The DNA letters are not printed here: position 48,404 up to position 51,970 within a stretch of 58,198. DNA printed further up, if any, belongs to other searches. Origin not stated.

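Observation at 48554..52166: Plasmid-type replication module: RHH protein plus a 1088-aa zinc-finger/Toprim/DUF3987 primase-helicase-like protein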

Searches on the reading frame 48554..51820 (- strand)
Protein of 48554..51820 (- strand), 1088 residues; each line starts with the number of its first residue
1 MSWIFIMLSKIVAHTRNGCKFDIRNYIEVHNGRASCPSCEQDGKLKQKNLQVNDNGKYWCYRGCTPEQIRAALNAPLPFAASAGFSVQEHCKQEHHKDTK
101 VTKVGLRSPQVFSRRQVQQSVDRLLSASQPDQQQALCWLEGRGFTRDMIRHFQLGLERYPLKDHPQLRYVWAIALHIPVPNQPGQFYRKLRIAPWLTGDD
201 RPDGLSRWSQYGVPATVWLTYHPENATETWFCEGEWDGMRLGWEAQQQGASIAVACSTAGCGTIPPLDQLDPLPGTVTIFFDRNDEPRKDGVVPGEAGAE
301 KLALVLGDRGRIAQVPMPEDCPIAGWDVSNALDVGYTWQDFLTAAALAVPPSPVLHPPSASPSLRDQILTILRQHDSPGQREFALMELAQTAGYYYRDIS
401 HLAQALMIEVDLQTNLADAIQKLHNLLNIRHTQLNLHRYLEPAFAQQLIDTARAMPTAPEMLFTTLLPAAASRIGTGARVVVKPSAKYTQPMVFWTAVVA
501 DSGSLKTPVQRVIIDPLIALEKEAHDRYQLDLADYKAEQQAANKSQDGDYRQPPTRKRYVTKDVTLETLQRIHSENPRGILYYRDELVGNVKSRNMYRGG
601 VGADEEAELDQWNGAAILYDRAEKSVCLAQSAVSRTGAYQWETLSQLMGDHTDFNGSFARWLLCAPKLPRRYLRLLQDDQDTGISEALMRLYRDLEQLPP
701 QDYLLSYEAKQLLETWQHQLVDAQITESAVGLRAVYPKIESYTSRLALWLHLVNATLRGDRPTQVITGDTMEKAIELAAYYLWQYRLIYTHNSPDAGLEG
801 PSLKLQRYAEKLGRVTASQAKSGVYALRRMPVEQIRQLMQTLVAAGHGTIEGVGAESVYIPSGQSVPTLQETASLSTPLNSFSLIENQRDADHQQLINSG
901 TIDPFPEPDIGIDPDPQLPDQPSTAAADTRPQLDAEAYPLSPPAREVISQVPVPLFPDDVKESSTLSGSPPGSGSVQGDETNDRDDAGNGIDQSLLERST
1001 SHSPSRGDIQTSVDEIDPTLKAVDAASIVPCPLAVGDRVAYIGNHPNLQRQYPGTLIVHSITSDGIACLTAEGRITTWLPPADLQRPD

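Call 3: search_protein_families(library=pfam, proteins=[window:48554-51820:-], max_evalue=1)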
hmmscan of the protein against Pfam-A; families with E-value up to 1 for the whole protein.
window:48554-51820:- (1088 aa): 2 families
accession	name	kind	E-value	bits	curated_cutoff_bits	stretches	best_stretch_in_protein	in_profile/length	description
PF13148.11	DUF3987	-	1.3e-42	146.8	27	1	457-790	2-363/364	Protein of unknown function (DUF3987)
PF21247.3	Fic-like_C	-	0.048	14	27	1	420-451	17-48/64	Filamentation induced by cAMP protein Fic-like, C-terminal domain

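Call 4: search_protein_families(library=ncbifam, proteins=[window:48554-51820:-], max_evalue=1)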
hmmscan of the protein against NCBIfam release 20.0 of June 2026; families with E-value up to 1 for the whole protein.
window:48554-51820:- (1088 aa): 2 families
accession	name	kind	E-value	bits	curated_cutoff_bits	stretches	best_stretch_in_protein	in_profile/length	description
TIGR01391.1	dnaG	equivalog_domain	0.24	10.2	283.6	1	116-157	118-158/414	DNA primase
TIGR02760.1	TraI_TIGR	equivalog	0.31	8.3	929.85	0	90-141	1282-1333/1960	conjugative transfer relaxase/helicase TraI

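Call 5: search_protein_families(library=phrogs, proteins=[window:48554-51820:-], max_evalue=0.1)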
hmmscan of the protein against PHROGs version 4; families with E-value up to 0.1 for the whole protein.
window:48554-51820:- (1088 aa): 3 families
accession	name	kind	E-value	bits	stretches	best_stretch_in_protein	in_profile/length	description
phrog_2373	-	DNA, RNA and nucleotide metabolism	6.1e-21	75.6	1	488-786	107-429/515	DNA helicase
phrog_239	-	DNA, RNA and nucleotide metabolism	1e-06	29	1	30-368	39-330/801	DNA primase/helicase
phrog_47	-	DNA, RNA and nucleotide metabolism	0.0034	17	1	31-157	50-172/947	DNA primase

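Call 10: find_homologous_proteins(query=window:48554-51820:-)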
Query window:48554-51820:- (1088 aa): 126 proteins with E <= 0.001 among 8000 candidates; the best 120 are listed.
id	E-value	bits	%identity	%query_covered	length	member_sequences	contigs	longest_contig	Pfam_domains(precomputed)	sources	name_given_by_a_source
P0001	0.0e+0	2510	100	99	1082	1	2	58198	PF13148.12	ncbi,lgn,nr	ncbi:MAG: DUF3987 domain-containing protein [Cyanobacteria bacterium]|nr:DUF3987 domain-containing p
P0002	0.0e+0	2115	86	99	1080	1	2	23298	PF13148.12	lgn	-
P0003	0.0e+0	2011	81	100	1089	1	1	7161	PF13148.12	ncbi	-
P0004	0.0e+0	1213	56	89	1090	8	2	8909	PF13148.12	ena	-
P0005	0.0e+0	1213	60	84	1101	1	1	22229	PF13148.12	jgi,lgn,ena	jgi:hypothetical protein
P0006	0.0e+0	1210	59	84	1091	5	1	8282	PF13148.12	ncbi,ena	-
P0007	0.0e+0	1210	57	85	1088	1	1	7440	PF13148.12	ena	-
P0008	0.0e+0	1204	56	88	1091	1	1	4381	PF13148.12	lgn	-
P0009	0.0e+0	1197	55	91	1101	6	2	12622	PF13148.12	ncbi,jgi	jgi:hypothetical protein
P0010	0.0e+0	1193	61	78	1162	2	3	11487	PF13148.12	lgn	-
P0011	0.0e+0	1191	57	87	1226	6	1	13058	PF13148.12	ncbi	-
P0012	0.0e+0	1190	55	93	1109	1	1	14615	PF13148.12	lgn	-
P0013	0.0e+0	1190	55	89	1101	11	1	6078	PF13148.12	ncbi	-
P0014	0.0e+0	1182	54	92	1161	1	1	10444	PF13148.12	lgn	-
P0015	0.0e+0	1174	59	81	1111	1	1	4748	PF13148.12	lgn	-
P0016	0.0e+0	1171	65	46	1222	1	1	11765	PF13148.12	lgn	-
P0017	0.0e+0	1164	60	77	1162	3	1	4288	PF13148.12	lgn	-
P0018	0.0e+0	1163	58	82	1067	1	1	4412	PF13148.12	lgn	-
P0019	0.0e+0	1161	61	77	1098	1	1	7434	PF13148.12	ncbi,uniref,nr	ncbi:DUF3987 domain-containing protein [Microcoleus sp. FACHB-831]|uniref:DUF3987 domain-containing 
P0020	0.0e+0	1154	58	84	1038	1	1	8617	PF13148.12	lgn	-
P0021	0.0e+0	1147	61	76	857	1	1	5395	PF13148.12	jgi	jgi:Protein of unknown function (DUF3987)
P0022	0.0e+0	1134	75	65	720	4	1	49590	PF13148.12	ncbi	-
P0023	0.0e+0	1130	60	78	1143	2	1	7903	PF13148.12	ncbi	-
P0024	0.0e+0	1111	60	75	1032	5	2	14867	PF13148.12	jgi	jgi:DNA primase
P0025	0.0e+0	1108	58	83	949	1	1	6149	PF13148.12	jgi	jgi:Protein of unknown function (DUF3987)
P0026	0.0e+0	1096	58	80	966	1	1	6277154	PF13148.12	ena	-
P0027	0.0e+0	1095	59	80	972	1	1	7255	PF13148.12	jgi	jgi:Protein of unknown function (DUF3987)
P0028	0.0e+0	1091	60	77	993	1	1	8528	PF13148.12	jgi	jgi:hypothetical protein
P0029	0.0e+0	1087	55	84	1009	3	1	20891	PF13148.12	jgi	jgi:Protein of unknown function (DUF3987)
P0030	0.0e+0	1083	59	77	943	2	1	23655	PF13148.12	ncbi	-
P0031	0.0e+0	1082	59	77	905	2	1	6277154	PF13148.12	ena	-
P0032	0.0e+0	1077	58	77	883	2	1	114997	PF13148.12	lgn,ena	-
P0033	0.0e+0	1064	58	77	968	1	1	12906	PF13148.12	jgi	jgi:Protein of unknown function (DUF3987)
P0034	0.0e+0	1062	60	75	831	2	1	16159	PF13148.12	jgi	jgi:hypothetical protein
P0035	0.0e+0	1049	55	77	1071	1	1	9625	PF13148.12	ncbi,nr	ncbi:MAG: DUF3987 domain-containing protein [Leptolyngbyaceae bacterium]|nr:DUF3987 domain-containin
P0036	0.0e+0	1047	61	71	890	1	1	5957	PF13148.12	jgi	-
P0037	0.0e+0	1027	56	77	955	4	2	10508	PF13148.12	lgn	-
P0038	0.0e+0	1026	55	80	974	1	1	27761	PF13148.12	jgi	jgi:Protein of unknown function (DUF3987)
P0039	0.0e+0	1026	53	83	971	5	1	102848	PF13148.12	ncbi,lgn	-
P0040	0.0e+0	1025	57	78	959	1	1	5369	PF13148.12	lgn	-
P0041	0.0e+0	1022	60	70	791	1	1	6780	PF13148.12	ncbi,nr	ncbi:MAG: DUF3987 domain-containing protein, partial [Cyanothece sp. SIO1E1]|nr:DUF3987 domain-conta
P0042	1.4e-298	1011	55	79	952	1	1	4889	PF13148.12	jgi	jgi:Protein of unknown function (DUF3987)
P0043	5.8e-298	1009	56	78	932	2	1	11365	PF13148.12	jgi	jgi:hypothetical protein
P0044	3.2e-297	1007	56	78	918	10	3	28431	PF13148.12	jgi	jgi:Protein of unknown function (DUF3987)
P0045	1.4e-296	1005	57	78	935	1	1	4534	PF13148.12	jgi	jgi:Protein of unknown function (DUF3987)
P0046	2.6e-296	1004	56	78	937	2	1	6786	PF13148.12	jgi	jgi:Protein of unknown function (DUF3987)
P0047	7.8e-296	1002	55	77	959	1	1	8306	PF13148.12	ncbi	-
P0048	3.1e-294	997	56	78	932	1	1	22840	PF13148.12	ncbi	-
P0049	7.3e-294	996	56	78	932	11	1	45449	PF13148.12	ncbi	-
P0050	3.6e-293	994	56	78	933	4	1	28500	PF13148.12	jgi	jgi:Protein of unknown function (DUF3987)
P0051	1.6e-292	991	55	78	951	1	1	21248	PF13148.12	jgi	jgi:Protein of unknown function (DUF3987)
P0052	5.8e-292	990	55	78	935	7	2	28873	PF13148.12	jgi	jgi:Protein of unknown function (DUF3987)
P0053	1.9e-291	988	55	78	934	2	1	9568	PF13148.12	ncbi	-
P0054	6.3e-290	983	55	78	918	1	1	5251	PF13148.12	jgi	jgi:Protein of unknown function (DUF3987)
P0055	2.9e-289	981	54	77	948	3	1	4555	PF13148.12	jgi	jgi:hypothetical protein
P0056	3.7e-288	977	54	77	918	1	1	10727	PF13148.12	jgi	jgi:Protein of unknown function (DUF3987)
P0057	1.9e-287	975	53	79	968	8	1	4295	PF13148.12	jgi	jgi:hypothetical protein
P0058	4.2e-287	973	61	68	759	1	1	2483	PF13148.12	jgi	jgi:hypothetical protein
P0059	6.1e-287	973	54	78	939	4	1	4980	PF13148.12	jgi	jgi:regulator of replication initiation timing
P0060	1.0e-286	972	55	77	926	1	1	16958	PF13148.12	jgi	jgi:Protein of unknown function (DUF3987)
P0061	1.3e-286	972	55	77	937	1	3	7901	PF13148.12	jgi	jgi:Protein of unknown function (DUF3987)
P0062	1.8e-286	971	54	78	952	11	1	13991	PF13148.12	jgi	jgi:hypothetical protein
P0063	5.0e-283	960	54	77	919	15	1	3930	PF13148.12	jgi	jgi:Protein of unknown function (DUF3987)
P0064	1.2e-280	952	53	80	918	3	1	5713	PF13148.12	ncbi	-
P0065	3.5e-280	951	57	67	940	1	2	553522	PF13148.12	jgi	jgi:hypothetical protein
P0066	2.3e-277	941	53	77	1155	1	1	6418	PF13148.12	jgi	jgi:hypothetical protein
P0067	6.5e-277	940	61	64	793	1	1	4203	PF13148.12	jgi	jgi:hypothetical protein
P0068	8.2e-260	883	60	63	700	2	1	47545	PF13148.12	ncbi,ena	-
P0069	1.6e-250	852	62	57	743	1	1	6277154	PF13148.12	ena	-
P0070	1.5e-236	806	58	57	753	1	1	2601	PF13148.12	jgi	jgi:Protein of unknown function (DUF3987)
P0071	1.6e-236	806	56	47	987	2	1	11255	PF13148.12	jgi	-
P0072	1.0e-235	803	55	66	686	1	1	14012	PF13148.12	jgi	jgi:Protein of unknown function (DUF3987)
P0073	1.3e-217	743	68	44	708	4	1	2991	PF13148.12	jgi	jgi:hypothetical protein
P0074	1.4e-204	700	63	46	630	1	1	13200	PF13148.12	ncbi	-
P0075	3.7e-200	686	60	50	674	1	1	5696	PF13148.12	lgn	-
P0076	5.4e-195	669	57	50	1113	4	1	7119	PF13148.12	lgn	-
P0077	8.6e-192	658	60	46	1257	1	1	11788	PF13148.12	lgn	-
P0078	7.0e-189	648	59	46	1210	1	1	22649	PF13148.12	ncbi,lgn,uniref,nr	ncbi:hypothetical protein NIES4075_71390 [Tolypothrix sp. NIES-4075]|uniref:DUF3987 domain-containin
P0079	3.4e-140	487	48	45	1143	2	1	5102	PF13148.12,PF09250.17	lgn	-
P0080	1.2e-136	475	34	76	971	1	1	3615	PF13148.12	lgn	-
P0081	3.5e-133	464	33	78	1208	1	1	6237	PF13148.12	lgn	-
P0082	4.3e-132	460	47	47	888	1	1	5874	PF13148.12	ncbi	-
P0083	5.7e-128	447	42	54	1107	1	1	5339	PF13148.12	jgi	-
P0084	3.3e-125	437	33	78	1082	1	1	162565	PF13148.12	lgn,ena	-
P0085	4.4e-125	437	31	90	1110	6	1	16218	PF13148.12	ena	-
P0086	5.4e-123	430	37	57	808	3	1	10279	PF13148.12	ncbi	-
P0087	7.5e-122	426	45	47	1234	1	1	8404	PF13148.12,PF08707.17,PF09250.17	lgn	-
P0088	2.0e-121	425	45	46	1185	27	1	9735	PF13148.12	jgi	jgi:hypothetical protein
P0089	3.3e-121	424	45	47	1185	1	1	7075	PF13148.12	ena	-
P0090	3.4e-121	424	32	77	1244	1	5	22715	PF13148.12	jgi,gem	-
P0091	3.2e-120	421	40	55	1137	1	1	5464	PF13148.12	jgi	jgi:hypothetical protein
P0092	5.2e-120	420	44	47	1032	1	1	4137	PF13148.12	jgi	jgi:hypothetical protein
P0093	1.3e-118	416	44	46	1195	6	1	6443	PF13148.12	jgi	jgi:hypothetical protein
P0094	5.7e-118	413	32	77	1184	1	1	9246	PF13148.12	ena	-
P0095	1.4e-117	412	44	46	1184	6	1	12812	PF13148.12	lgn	-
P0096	2.6e-117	411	32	77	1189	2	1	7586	PF13148.12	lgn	-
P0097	1.3e-114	402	45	44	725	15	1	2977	PF13148.12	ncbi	-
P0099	1.5e-106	376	36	56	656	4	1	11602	PF13148.12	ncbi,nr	ncbi:MAG: DUF3987 domain-containing protein, partial [Symploca sp. SIO1C4]|nr:DUF3987 domain-contain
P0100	2.4e-105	372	35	58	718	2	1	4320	PF13148.12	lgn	-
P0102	3.2e-82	295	39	41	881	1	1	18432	PF13148.12,PF16793.11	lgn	-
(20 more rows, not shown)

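Call 11: search_solved_structures(query=window:48554-51820:-, max_evalue=10, show_alignments=3)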
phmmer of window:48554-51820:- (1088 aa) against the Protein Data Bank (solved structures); distinct sequences matched with E-value up to 10: 3.
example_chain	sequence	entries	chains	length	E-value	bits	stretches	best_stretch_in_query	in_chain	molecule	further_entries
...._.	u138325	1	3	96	0.77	10.6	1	15-55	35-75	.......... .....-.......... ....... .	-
7zj3_D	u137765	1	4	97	0.8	10.6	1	15-55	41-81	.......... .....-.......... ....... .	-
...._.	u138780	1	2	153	1.9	9.3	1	16-55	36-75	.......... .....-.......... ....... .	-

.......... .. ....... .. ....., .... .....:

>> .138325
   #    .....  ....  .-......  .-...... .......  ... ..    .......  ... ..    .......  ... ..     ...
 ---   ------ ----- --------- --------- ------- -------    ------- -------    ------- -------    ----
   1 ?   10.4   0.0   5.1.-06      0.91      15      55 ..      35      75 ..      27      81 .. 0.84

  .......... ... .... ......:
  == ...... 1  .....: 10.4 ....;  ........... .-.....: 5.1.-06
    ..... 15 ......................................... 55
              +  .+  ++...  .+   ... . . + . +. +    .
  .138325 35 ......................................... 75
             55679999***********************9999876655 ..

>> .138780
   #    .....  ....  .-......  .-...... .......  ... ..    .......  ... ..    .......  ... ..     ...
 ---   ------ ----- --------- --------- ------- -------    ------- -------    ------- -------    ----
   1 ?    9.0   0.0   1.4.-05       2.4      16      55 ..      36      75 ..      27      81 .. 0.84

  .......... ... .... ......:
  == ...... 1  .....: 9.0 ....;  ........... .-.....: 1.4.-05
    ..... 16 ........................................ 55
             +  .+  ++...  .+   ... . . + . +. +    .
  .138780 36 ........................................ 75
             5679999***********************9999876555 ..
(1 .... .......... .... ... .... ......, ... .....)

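Call 12: search_dna_similar(query=window:48554-51820:-, collection=plasmids, mode=protein, max_rows=40)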
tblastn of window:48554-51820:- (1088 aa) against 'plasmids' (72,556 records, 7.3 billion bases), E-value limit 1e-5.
Records with a match: 51; places in all: 54; records where one place covers at least 80% of the query: 1.
Best place of each record, by identity: <60% 51.
By first word of the organism name: Planktothrix 7; Nostoc 5; Allocoleopsis 3; Chroococcidiopsis 3; Gloeothece 3; Crinalium 3; Bacteroides 3; Scytonema 2; Cyanobacterium 2; Calothrix 2; and 15 more.
By predicted mobility (MOB-suite, as given by PLSDB): non-mobilizable 37; mobilizable 9; conjugative 5.
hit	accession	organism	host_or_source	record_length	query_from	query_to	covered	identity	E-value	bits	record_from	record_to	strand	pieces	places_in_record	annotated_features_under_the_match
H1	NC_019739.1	Allocoleopsis franciscana PCC 7113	-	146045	21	929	84%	58.7%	0e+0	1057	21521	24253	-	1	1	DUF3987 domain-containing protein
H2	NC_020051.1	Gloeocapsa sp. PCC 7428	-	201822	366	898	49%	44.5%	1e-127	438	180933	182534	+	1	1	DUF3987 domain-containing protein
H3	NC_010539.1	Crocosphaera subtropica ATCC 51142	-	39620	366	864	46%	44.3%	3e-113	395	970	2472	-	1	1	DUF3987 domain-containing protein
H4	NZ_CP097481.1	Chroococcidiopsis sp. CCNUC1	cell culture,soil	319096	366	862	46%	44.3%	4e-114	398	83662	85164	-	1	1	DUF3987 domain-containing protein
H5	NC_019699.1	Chroococcidiopsis thermalis PCC 7203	-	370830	366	862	46%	44.3%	1e-113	397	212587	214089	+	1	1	DUF3987 domain-containing protein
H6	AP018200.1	Scytonema sp. HK-05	-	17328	409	904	46%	36.7%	1e-80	297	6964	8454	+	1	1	hypothetical protein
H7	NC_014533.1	Gloeothece verrucosa PCC 7822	fresh water in rice field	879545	377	846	43%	38.0%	2e-82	303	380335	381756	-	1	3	DUF3987 domain-containing protein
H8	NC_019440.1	Anabaena sp. 90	-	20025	367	878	47%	33.1%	3e-67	256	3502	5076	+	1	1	DUF3987 domain-containing protein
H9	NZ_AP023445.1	Nostoc sp. MS1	-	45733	451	780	30%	43.7%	2e-72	272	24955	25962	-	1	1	DUF3987 domain-containing protein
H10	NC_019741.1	Allocoleopsis franciscana PCC 7113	-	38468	385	854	43%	30.5%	7e-40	169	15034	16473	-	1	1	DUF3987 domain-containing protein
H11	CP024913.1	Cyanobacterium sp. HL-69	cell culture,enrichment cultures from ...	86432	387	835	41%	31.4%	1e-48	197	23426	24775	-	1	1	protein of unknown function DUF3987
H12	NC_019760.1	Allocoleopsis franciscana PCC 7113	-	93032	365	859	45%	28.3%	5e-44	182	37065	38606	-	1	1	DUF3987 domain-containing protein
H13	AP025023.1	Calothrix sp. PCC 7716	-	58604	365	887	48%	26.7%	4e-40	170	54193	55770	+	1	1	hypothetical protein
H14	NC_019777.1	Cyanobacterium aponinum PCC 10605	-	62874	385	854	43%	29.6%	4e-43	180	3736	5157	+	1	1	DUF3987 domain-containing protein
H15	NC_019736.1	Crinalium epipsammum PCC 9333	-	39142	377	896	48%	26.0%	2e-35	155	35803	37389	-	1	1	DUF3987 domain-containing protein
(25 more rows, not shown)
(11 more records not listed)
